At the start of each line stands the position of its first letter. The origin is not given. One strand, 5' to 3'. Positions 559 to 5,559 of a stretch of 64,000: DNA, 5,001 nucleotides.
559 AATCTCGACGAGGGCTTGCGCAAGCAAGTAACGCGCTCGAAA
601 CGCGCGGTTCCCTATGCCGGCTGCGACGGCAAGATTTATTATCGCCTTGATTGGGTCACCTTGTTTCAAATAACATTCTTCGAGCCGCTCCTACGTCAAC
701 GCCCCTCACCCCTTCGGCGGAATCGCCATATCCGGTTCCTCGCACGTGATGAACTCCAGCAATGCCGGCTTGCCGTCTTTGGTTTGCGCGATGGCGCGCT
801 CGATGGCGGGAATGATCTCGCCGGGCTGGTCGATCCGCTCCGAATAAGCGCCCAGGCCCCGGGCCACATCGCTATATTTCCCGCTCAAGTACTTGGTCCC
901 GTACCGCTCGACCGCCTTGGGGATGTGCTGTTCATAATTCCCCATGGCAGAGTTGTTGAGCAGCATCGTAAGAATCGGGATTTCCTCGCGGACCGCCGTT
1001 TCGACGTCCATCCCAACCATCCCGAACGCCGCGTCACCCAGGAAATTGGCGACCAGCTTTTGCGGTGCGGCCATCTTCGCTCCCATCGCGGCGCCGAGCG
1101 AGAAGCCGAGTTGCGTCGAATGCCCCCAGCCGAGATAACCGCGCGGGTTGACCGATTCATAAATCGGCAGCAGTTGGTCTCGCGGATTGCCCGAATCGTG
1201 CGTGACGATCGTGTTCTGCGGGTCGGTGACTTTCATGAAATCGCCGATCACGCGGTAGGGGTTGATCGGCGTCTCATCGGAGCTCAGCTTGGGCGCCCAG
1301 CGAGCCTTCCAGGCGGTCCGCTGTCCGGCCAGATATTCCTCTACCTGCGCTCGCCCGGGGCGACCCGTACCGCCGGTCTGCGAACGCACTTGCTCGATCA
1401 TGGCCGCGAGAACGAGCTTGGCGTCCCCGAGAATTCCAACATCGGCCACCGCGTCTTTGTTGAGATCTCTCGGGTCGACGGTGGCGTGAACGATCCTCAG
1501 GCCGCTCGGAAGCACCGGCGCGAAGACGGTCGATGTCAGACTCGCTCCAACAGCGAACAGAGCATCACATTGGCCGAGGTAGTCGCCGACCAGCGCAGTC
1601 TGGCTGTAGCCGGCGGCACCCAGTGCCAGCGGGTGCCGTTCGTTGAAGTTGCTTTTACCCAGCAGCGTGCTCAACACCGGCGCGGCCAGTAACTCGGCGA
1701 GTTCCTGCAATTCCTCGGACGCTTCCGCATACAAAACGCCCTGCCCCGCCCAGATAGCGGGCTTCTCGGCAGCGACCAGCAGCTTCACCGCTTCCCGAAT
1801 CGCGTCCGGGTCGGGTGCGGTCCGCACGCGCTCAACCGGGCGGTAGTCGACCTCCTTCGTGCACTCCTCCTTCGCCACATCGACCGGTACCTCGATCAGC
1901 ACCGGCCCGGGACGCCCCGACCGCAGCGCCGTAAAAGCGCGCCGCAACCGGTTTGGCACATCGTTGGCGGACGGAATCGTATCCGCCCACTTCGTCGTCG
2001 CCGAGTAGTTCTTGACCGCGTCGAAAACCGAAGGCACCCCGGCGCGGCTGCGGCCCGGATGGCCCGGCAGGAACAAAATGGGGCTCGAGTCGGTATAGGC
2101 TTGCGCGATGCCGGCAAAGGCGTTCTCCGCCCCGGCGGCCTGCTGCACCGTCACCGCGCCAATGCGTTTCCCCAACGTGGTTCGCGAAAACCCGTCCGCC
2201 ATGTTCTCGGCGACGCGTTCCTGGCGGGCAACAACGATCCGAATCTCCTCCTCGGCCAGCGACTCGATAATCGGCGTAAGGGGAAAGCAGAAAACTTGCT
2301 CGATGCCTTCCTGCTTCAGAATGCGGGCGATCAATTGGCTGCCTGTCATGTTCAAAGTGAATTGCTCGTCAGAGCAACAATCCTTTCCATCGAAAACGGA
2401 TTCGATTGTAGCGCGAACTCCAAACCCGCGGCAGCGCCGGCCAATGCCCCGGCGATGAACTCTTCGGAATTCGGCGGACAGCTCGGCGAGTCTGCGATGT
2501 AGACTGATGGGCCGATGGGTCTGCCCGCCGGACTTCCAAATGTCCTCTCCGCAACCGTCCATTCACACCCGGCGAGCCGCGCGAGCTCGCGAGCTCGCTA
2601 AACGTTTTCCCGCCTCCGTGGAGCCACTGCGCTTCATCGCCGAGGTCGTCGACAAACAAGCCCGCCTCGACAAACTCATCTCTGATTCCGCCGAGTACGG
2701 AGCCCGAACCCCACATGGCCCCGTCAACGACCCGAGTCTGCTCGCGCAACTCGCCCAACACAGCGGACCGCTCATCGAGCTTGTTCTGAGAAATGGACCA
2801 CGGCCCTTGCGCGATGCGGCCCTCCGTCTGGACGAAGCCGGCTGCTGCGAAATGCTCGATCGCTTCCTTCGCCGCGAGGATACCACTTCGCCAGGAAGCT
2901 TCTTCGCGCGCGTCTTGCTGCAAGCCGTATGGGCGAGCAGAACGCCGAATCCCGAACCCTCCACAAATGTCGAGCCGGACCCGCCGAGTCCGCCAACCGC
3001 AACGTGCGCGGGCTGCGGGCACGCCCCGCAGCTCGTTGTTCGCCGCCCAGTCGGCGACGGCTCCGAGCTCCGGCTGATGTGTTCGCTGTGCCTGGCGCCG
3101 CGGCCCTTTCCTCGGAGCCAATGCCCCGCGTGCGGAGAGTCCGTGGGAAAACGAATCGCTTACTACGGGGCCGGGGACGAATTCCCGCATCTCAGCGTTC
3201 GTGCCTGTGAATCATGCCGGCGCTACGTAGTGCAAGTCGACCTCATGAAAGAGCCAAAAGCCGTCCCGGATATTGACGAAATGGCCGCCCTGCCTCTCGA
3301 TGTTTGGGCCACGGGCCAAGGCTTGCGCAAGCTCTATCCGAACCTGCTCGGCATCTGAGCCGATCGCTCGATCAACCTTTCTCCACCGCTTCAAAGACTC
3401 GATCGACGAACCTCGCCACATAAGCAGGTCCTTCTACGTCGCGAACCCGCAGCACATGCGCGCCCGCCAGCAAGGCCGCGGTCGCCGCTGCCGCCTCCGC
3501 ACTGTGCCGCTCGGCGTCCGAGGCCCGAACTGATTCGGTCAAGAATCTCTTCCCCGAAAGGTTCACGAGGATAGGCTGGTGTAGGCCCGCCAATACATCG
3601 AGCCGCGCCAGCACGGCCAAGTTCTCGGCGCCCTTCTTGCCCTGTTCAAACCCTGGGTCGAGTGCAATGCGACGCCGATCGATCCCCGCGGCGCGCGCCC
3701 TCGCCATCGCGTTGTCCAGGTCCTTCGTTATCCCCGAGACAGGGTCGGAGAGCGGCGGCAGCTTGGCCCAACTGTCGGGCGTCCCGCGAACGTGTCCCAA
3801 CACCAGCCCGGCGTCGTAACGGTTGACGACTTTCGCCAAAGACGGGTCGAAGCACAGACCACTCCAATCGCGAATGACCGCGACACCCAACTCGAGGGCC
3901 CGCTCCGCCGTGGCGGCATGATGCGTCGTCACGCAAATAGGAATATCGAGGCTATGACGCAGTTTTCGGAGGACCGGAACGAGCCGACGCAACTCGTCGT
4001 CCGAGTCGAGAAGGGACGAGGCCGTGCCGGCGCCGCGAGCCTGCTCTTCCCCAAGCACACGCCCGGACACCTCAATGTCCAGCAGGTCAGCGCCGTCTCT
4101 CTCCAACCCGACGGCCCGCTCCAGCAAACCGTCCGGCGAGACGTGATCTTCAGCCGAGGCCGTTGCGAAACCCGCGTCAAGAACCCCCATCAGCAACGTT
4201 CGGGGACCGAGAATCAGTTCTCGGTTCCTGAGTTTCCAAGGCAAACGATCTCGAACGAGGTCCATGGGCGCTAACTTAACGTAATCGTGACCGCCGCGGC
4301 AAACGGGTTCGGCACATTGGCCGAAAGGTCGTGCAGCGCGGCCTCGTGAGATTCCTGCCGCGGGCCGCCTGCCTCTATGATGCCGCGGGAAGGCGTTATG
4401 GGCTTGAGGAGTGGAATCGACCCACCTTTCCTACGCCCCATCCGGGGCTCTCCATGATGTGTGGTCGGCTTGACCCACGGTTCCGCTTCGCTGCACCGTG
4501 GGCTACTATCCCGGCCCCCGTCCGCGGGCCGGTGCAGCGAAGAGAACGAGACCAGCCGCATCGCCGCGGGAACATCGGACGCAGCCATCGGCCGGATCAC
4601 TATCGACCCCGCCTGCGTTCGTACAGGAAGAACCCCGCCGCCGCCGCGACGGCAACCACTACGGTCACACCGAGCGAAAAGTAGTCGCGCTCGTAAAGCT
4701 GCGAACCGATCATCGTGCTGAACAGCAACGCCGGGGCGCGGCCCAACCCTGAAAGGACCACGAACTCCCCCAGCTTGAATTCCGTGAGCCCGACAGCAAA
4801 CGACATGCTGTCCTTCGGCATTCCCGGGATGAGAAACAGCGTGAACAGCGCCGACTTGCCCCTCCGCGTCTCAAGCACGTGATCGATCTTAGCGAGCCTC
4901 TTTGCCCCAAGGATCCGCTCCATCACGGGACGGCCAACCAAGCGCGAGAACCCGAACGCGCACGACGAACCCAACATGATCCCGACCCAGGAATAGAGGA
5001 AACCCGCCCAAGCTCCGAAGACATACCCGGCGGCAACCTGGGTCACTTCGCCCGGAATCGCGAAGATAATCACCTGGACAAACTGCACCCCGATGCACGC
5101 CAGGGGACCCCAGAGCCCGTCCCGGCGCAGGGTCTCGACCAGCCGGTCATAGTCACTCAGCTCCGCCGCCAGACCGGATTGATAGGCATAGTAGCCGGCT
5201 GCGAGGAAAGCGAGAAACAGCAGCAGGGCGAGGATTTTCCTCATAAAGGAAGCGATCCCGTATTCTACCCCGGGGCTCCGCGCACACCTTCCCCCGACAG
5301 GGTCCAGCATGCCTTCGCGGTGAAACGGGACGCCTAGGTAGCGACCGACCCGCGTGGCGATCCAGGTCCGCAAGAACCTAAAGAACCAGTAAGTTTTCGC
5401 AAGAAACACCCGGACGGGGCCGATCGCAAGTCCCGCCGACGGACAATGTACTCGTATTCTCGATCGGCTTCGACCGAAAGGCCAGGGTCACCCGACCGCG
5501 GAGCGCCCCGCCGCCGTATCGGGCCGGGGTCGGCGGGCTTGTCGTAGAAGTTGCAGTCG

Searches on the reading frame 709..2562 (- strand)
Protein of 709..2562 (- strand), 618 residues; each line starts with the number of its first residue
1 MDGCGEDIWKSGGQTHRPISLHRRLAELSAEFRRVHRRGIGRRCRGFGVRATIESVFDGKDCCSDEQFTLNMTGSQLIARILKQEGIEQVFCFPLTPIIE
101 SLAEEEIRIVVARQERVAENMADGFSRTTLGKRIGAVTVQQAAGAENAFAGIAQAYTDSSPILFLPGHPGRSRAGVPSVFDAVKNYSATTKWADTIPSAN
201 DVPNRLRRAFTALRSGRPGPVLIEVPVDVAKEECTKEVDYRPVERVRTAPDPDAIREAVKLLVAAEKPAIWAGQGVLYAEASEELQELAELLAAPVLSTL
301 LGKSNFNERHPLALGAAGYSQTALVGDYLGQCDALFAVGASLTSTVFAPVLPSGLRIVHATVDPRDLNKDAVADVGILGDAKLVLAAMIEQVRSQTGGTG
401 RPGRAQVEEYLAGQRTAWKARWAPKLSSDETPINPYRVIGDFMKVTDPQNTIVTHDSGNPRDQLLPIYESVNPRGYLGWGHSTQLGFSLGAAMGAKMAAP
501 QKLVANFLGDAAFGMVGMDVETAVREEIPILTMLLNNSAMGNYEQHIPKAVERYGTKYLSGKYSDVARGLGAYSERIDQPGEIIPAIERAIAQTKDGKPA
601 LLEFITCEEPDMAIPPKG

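Call 39: search_protein_families(library=pfam, proteins=[window:709-2562:-], max_evalue=0.0001)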
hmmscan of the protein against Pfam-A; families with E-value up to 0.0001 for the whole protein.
window:709-2562:- (618 aa): 3 families
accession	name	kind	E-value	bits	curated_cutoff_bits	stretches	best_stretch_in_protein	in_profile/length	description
PF00205.28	TPP_enzyme_M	-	2.1e-33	115.3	30.4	1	255-387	1-136/137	Thiamine pyrophosphate enzyme, central domain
PF02775.26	TPP_enzyme_C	-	3.3e-26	92.3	21.9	1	462-603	7-150/151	Thiamine pyrophosphate enzyme, C-terminal TPP binding domain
PF02776.23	TPP_enzyme_N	-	1.1e-23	83.7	26.8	1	72-175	1-106/119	Thiamine pyrophosphate enzyme, N-terminal TPP binding domain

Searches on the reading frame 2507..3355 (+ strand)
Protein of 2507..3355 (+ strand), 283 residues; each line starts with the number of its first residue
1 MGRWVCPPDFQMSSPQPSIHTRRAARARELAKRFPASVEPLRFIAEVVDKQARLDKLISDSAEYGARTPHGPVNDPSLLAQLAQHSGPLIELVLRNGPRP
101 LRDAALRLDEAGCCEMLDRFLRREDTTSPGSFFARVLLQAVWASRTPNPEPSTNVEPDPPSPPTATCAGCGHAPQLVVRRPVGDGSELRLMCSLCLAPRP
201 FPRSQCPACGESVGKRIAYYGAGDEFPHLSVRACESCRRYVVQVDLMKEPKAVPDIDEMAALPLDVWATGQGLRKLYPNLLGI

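Call 39: search_protein_families(library=pfam, proteins=[window:2507-3355:+], max_evalue=0.0001)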
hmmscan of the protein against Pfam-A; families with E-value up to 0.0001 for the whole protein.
window:2507-3355:+ (283 aa): 1 family
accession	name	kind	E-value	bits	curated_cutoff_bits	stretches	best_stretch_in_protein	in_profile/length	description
PF24860.1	FdhE_C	-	2.6e-06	28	27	1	205-281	2-81/82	FdhE, C-terminal domain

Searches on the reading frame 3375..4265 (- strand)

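Call 39: search_protein_families(library=pfam, proteins=[window:3375-4265:-], max_evalue=0.0001)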
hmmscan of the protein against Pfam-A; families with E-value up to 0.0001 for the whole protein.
window:3375-4265:- (297 aa): 1 family
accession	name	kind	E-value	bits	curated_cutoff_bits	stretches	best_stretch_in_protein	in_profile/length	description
PF00809.28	Pterin_bind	-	1.2e-38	133.6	25.5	1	42-274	18-243/244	Pterin binding enzyme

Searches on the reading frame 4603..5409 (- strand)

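Call 39: search_protein_families(library=pfam, proteins=[window:4603-5409:-], max_evalue=0.0001)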
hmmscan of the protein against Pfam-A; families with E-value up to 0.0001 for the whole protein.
window:4603-5409:- (269 aa): 1 family
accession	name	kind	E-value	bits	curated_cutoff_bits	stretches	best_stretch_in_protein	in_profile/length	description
PF09335.16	VTT_dom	-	1.5e-24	87.2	33.9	1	118-237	1-123/123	VTT domain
